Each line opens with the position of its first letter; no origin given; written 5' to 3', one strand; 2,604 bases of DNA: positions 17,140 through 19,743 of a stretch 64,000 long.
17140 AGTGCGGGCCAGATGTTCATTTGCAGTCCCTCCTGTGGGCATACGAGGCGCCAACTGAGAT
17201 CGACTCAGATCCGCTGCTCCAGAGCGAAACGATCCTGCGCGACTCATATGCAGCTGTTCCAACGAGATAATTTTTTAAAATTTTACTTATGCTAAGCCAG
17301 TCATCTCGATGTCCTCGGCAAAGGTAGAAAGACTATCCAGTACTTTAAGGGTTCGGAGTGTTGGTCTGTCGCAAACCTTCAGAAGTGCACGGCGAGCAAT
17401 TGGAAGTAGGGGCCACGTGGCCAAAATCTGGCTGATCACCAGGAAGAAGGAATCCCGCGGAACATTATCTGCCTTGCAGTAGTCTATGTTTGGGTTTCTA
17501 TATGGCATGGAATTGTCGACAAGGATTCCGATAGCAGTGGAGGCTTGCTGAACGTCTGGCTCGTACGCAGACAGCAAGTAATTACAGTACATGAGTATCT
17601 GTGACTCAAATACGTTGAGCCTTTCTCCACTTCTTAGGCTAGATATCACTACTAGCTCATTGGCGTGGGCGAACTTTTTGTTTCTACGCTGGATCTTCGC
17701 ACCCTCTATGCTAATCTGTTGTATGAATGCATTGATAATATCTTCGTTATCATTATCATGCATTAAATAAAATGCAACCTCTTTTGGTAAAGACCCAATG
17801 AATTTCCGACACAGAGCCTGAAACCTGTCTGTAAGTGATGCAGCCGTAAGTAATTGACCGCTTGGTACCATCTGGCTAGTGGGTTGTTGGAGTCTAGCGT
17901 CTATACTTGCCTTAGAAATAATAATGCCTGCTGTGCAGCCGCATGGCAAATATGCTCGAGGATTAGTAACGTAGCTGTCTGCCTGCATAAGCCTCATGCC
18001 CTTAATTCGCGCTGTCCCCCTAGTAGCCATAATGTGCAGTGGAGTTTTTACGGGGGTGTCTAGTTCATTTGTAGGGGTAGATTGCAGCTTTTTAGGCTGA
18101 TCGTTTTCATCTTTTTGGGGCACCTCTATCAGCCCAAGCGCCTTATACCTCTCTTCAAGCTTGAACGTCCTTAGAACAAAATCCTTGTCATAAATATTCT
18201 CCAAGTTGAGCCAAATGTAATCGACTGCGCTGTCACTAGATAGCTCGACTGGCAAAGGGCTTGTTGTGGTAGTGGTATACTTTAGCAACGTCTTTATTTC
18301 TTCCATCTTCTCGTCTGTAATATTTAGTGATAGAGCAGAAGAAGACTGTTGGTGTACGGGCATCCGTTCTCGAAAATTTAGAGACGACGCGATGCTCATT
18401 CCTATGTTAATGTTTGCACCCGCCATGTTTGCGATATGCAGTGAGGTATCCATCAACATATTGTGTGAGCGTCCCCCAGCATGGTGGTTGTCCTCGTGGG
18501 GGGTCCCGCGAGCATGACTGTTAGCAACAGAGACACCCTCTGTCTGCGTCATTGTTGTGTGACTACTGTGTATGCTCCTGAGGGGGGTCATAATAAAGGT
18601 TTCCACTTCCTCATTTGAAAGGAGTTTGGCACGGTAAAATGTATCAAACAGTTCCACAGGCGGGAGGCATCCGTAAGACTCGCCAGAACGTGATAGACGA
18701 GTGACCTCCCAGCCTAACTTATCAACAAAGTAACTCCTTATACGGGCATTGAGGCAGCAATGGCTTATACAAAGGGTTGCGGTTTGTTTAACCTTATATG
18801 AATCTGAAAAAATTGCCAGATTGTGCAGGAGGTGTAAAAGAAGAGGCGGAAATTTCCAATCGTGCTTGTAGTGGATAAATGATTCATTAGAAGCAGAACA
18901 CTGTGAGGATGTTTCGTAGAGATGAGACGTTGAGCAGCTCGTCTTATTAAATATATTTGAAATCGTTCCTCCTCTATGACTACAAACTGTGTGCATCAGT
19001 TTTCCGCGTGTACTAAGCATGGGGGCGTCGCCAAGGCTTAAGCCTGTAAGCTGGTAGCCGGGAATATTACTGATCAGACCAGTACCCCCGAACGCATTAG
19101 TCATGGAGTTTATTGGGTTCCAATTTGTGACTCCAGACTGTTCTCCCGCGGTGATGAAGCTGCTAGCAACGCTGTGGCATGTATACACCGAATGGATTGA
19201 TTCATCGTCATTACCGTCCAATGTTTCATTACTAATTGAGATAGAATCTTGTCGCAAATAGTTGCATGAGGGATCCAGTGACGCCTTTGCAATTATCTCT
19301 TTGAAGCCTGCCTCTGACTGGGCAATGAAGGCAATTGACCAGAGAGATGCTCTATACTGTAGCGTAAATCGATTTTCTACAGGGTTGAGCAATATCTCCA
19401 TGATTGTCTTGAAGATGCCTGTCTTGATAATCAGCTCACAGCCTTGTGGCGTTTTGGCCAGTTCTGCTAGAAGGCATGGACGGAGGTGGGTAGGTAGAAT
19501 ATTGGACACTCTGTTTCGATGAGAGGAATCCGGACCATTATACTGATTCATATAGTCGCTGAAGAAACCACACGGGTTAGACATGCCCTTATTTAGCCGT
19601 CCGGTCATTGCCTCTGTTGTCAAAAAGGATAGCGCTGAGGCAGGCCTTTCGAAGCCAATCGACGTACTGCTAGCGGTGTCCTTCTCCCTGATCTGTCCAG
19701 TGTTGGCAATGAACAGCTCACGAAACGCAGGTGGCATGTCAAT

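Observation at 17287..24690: A 2,468-aa ORF with collinear matches to Rictor N, M and V regions: a candidate TORC2 scaffold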

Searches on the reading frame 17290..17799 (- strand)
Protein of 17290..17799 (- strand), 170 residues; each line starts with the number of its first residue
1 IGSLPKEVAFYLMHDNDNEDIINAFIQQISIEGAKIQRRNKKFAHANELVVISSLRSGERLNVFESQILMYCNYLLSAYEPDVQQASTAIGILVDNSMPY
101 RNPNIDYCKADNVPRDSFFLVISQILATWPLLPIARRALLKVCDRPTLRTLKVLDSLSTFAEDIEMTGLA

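Call 85: search_protein_families(library=pfam, proteins=[window:17290-17799:-], max_evalue=10)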
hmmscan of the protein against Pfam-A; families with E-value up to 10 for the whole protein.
window:17290-17799:- (170 aa): 2 families
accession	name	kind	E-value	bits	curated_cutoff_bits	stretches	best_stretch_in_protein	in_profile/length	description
PF17004.11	SRP_TPR_like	-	0.027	15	35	1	25-80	36-88/109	Putative TPR-like repeat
PF21080.2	Methyltrans_Mon_1st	-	0.079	13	27.1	1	2-72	106-173/199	Virus-capping methyltransferase, connector domain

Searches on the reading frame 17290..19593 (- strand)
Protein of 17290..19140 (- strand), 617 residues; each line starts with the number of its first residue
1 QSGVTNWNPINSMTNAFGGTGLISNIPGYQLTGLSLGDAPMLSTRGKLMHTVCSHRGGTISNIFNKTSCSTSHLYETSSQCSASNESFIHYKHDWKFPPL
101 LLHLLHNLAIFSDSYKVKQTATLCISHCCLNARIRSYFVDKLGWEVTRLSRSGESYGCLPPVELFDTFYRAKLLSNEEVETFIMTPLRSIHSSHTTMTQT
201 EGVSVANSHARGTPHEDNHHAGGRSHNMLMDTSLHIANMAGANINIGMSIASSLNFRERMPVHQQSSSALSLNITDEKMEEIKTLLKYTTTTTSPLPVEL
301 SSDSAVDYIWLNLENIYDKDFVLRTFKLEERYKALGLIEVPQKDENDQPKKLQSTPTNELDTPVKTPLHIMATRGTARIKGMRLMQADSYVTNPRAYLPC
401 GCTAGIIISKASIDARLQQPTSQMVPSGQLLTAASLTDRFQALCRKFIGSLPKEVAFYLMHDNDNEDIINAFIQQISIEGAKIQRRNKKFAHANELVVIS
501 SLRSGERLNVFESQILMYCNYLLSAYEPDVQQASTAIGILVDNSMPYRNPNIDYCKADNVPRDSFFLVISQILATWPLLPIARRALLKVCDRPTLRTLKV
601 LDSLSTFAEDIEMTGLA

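Call 14: search_protein_families(library=pfam, proteins=[window:17290-19140:-], max_evalue=10)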
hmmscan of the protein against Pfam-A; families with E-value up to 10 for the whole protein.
window:17290-19140:- (617 aa): 2 families
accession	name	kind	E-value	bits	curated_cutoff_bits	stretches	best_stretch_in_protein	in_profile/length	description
PF21080.2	Methyltrans_Mon_1st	-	0.018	15.2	27.1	1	445-519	102-173/199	Virus-capping methyltransferase, connector domain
PF17004.11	SRP_TPR_like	-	0.14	12.6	35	1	472-527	36-88/109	Putative TPR-like repeat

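Call 62: predict_structure(alignment_id=A2)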
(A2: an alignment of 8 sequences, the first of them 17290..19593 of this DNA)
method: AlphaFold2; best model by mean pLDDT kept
length: 768 residues; sequences in the alignment: 8
mean_pLDDT: 40.7   pTM: 0.25
mean pLDDT of the five models: 40.7, 40.4, 38.7, 37.5, 33.7
residues with pLDDT >= 90: 0; 70-90: 49; 50-70: 202; < 50: 517
segments of 3 or more residues with pLDDT < 50: 1-40, 71-78, 107-251, 261-271, 281-284, 294-425, 438-458, 490-587, 634-657, 697-700, 702-712, 753-768
pLDDT, mean of each block of 10 residues (from residue 1): 28 37 36 37 64 66 64 46 60 64 52 29 24 21 22 23 21 23 22 23 21 20 21 23 30 54 45 52 52 44 26 29 34 36 34 31 23 24 27 25 23 25 50 52 32 43 55 58 56 34 26 30 29 26 27 27 31 29 43 61 58 55 58 47 37 46 76 75 82 59 44 60 63 73 57 43 29
secondary structure, 60 per line:
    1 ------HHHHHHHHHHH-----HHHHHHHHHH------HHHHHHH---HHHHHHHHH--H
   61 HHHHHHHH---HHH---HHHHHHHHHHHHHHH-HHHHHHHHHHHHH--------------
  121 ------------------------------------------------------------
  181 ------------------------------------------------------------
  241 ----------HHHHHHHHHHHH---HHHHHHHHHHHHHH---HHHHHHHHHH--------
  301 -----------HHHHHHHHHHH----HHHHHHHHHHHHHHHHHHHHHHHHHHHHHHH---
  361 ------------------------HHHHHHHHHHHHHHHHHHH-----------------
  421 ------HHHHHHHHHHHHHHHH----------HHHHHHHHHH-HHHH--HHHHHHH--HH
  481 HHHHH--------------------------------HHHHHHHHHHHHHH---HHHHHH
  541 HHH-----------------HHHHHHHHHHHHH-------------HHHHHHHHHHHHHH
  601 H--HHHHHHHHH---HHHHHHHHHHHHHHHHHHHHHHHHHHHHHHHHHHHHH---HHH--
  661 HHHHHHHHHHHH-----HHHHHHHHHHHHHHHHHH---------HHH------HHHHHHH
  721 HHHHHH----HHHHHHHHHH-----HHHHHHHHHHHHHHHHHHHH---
elements in order (helices of 4 or more, strands of 3 or more residues): H7-17 H23-32 H39-45 H49-57 H60-68 H78-92 H94-106 H251-262 H266-279 H283-292 H312-322 H327-357 H385-403 H427-442 H453-462 H464-467 H470-476 H479-485 H518-531 H535-543 H561-573 H587-601 H604-612 H616-652 H661-672 H678-695 H714-726 H731-740 H746-765

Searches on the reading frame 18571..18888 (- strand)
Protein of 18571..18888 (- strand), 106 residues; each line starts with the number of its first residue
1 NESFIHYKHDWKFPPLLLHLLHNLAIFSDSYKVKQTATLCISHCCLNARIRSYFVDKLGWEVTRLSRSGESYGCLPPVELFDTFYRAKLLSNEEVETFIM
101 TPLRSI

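Call 85: search_protein_families(library=pfam, proteins=[window:18571-18888:-], max_evalue=10)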
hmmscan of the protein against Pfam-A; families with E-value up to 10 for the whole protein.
window:18571-18888:- (106 aa): 0 families

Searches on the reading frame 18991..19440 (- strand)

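Call 14: search_protein_families(library=pfam, proteins=[window:18991-19440:-], max_evalue=10)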
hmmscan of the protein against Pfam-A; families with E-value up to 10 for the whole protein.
window:18991-19440:- (150 aa): 1 family
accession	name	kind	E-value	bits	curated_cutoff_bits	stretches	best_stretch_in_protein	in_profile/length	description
PF14668.11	RICTOR_V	-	0.023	15.3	27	1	28-52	2-25/71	Rapamycin-insensitive companion of mTOR, domain 5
